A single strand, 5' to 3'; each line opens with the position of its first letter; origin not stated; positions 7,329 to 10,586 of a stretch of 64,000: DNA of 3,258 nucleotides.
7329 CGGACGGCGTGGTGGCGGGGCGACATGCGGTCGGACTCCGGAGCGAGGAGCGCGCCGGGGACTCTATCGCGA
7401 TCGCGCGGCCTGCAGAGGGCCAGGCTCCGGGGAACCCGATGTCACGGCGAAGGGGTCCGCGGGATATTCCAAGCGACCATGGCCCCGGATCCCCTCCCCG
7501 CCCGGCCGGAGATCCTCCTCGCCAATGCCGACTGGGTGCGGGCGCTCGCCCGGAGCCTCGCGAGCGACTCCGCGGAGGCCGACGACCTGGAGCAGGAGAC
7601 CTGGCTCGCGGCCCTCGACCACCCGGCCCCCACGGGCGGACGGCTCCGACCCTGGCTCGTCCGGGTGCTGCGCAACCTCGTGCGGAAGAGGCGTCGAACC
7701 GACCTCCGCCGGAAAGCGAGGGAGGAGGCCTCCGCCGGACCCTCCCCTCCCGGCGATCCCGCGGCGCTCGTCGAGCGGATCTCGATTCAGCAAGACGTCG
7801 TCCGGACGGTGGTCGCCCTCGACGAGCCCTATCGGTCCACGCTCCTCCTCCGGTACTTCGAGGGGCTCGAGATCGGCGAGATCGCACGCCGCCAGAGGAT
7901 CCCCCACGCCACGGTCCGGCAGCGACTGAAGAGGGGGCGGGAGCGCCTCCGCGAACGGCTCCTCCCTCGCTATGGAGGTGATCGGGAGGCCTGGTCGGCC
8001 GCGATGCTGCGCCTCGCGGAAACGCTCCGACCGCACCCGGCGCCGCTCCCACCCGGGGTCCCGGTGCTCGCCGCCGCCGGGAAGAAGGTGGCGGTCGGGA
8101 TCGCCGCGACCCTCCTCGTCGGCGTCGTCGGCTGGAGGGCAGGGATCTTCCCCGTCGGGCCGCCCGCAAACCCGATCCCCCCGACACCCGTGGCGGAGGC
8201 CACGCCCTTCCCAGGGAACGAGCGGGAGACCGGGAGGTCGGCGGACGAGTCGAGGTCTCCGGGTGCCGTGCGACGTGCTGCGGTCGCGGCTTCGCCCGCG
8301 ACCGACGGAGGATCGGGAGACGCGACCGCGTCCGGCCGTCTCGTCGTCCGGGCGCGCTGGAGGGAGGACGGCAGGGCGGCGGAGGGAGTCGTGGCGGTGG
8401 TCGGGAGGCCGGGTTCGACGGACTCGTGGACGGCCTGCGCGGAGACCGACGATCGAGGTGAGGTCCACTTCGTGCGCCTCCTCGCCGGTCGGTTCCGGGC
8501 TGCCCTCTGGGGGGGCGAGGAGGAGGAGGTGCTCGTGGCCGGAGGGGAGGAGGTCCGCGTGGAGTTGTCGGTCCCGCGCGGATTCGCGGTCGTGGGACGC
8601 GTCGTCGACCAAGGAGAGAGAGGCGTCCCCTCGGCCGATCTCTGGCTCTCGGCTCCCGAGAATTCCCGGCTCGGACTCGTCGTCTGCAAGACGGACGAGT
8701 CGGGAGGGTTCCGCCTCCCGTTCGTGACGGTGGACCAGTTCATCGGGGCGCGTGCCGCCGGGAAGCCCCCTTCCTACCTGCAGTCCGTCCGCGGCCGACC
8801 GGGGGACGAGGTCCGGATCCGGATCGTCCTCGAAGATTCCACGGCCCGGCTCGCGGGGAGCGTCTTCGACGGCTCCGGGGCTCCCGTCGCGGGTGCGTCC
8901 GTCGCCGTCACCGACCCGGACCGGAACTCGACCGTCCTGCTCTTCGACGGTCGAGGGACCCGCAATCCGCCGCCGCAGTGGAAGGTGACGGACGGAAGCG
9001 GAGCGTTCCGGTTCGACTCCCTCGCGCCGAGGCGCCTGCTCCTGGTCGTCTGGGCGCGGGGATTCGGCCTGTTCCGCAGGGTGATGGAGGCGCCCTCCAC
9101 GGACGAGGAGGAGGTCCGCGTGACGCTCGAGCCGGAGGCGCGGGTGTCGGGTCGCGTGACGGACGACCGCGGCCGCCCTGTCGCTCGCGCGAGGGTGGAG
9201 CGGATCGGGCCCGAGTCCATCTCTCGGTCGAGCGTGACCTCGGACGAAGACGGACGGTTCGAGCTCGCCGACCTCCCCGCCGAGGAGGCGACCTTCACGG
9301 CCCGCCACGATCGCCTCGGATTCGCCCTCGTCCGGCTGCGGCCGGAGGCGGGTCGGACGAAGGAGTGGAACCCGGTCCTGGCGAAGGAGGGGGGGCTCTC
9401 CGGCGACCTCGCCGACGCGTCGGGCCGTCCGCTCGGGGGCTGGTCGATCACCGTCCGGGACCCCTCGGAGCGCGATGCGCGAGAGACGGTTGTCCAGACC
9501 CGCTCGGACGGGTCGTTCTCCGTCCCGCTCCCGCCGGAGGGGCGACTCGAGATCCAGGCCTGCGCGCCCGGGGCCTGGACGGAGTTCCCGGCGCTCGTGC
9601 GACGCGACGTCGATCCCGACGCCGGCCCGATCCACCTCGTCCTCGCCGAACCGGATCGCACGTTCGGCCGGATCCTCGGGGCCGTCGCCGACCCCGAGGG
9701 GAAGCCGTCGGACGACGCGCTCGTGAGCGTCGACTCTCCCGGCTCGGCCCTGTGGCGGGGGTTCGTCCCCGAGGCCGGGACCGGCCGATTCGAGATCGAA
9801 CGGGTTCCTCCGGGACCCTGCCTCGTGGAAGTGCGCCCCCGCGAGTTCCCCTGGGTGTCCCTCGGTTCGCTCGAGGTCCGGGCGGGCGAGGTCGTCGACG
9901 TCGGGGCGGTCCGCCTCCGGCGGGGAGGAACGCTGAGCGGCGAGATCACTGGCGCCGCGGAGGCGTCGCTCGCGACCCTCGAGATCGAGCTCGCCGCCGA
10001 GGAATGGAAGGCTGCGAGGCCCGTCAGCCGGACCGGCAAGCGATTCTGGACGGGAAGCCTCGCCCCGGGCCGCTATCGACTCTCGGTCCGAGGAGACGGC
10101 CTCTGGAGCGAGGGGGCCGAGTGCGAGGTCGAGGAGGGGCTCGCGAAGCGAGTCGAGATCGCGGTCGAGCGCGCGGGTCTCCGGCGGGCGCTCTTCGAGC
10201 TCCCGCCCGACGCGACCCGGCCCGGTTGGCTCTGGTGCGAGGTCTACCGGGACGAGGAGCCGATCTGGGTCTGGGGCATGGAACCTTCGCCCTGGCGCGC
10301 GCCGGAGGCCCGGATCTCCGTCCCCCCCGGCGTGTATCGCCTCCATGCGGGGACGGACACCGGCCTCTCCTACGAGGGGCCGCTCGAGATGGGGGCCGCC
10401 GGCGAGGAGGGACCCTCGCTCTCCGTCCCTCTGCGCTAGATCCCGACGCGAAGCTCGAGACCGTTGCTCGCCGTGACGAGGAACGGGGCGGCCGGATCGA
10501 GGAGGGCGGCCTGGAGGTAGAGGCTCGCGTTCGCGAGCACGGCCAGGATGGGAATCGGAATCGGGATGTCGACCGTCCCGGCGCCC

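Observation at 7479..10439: One-polypeptide ECF sigma factor, single TM helix, and ~700 aa extracytoplasmic CarboxypepD_reg-like repeat array (copy 1)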

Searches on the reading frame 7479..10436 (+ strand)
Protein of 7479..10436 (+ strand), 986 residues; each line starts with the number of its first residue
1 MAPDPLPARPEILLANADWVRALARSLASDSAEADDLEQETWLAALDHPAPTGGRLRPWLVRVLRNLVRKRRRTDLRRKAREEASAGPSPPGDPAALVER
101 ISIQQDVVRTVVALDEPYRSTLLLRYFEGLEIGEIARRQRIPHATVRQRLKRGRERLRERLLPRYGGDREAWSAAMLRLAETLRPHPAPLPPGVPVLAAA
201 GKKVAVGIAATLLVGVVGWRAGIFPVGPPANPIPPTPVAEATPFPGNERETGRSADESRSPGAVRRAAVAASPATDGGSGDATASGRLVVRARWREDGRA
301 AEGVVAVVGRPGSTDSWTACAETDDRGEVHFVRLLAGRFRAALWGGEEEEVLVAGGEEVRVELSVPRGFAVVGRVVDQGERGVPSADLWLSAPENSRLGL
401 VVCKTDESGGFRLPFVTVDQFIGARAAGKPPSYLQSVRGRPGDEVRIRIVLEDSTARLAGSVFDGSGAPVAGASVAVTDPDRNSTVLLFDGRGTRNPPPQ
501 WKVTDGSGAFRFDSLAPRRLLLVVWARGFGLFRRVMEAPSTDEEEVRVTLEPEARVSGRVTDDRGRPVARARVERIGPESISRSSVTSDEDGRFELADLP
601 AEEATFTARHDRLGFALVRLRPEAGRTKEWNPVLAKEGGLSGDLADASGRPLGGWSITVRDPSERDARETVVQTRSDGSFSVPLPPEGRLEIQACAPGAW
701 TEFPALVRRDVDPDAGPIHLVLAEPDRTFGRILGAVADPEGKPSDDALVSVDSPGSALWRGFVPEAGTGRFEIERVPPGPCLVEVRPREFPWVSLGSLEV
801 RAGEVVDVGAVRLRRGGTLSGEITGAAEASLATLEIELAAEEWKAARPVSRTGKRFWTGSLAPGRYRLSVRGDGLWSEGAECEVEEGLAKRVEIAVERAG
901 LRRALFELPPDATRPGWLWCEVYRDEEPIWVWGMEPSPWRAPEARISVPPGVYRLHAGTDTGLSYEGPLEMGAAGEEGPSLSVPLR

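Call 3: search_protein_families(library=pfam, proteins=[window:7479-10436:+], max_evalue=1)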
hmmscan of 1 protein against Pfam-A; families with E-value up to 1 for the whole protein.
window:7479-10436:+ (986 aa): 16 families
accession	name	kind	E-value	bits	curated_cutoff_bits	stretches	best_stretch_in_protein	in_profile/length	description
PF13620.12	CarboxypepD_reg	-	5.1e-53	177.8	32.3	6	556-611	2-57/82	Carboxypeptidase regulatory-like domain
PF04542.20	Sigma70_r2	-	4e-11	43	24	1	15-74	4-67/71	Sigma-70 region 2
PF08281.18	Sigma70_r4_2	-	5.9e-10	39.1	25.7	1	107-157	4-54/54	Sigma-70, region 4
PF13715.12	CarbopepD_reg_2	-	6.6e-09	36.1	32.2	1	556-609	1-51/88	CarboxypepD_reg-like domain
PF04545.22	Sigma70_r4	-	3.6e-07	30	24.1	1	114-159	5-50/50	Sigma-70, region 4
PF02369.22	Big_1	-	5.8e-06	26.8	34.9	0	554-608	19-78/93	Bacterial Ig-like domain (group 1)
PF20598.4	DUF6795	-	5.8e-05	23.8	27.4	1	556-598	1-45/103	Domain of unknown function (DUF6795)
PF01835.25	MG2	-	0.00023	21.9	32.8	0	620-666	41-87/96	MG2 domain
PF00775.27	Dioxygenase_C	-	0.00061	19.7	27.3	0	458-517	32-93/182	Dioxygenase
PF07638.17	Sigma70_ECF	-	0.0058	17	21.1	1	61-160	88-182/185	ECF sigma factor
PF10670.15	DUF4198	-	0.0071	16.9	34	0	649-689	157-200/209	Domain of unknown function (DUF4198)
PF14686.12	fn3_3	-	0.018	15.3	24.4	0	501-529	28-56/75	Polysaccharide lyase family 4, domain II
PF25507.1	OB_POT1A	-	0.06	13.6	27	1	441-470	51-80/127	POT1A-like, OB fold domain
PF09430.16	EMC7_beta-sandw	-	0.13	12.9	26.6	0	666-695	17-46/122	ER membrane protein complex subunit 7, beta-sandwich domain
PF15976.11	CooC_C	-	0.16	12.4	29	0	556-615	19-70/93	CS1-pili formation C-terminal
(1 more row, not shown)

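Call 4: search_protein_families(library=ncbifam, proteins=[window:7479-10436:+], max_evalue=1)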
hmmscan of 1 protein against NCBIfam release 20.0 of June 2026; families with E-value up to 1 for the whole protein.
window:7479-10436:+ (986 aa): 76 families (the best 25 are shown)
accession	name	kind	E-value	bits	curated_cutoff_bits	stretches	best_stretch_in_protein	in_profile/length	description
TIGR02937.1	sigma70-ECF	superfamily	2.6e-19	69.5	42.9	1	11-161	5-165/165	sigma-70 family RNA polymerase sigma factor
NF008888.0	PRK11922.1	equivalog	2.3e-14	53.6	204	1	23-161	46-196/231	RNA polymerase sigma factor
NF007227.0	PRK09645.1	subfamily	4.3e-14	52.8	202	1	23-152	29-161/177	sigma-70 family RNA polymerase sigma factor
NF009164.0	PRK12511.1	equivalog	3e-13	49.7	185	1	19-159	16-157/182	RNA polymerase sigma factor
TIGR02983.1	SigE-fam_strep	subfamily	3.9e-13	49.6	141.55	1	20-161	19-158/162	SigE family RNA polymerase sigma factor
NF004113.0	PRK05602.1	equivalog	6.7e-13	48.7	208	1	20-163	58-203/211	RNA polymerase sigma factor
NF009166.1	PRK12513.1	equivalog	7.3e-13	48.7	206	1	27-161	42-186/193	RNA polymerase sigma factor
NF007229.0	PRK09647.1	equivalog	1.4e-12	47.4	265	1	7-164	44-205/220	RNA polymerase sigma factor SigE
NF009185.0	PRK12533.1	equivalog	1.5e-12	47.7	248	1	16-162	38-194/231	RNA polymerase sigma factor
NF009172.0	PRK12519.1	subfamily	4.9e-12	45.8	222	1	19-161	41-189/194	RNA polymerase sigma factor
NF058625.1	sigma_PG0214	equivalog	5.9e-12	45.6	130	1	21-162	18-162/170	GFO_1088 family ECF-type sigma factor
TIGR02950.1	SigM_subfam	subfamily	6.9e-12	45.5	147.95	1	25-160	18-157/159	RNA polymerase sigma factor, SigM family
NF007223.0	PRK09641.1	equivalog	8e-12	45.4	209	1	20-161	31-184/187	RNA polymerase sigma factor SigW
TIGR02989.1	Sig-70_gvs1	subfamily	4e-11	43.1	124.55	1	14-159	8-156/158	RNA polymerase sigma-70 factor, Rhodopirellula/Verrucomicrobium family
TIGR02948.1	SigW_bacill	equivalog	2.5e-10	40.7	243.1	1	23-161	34-184/187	RNA polymerase sigma factor SigW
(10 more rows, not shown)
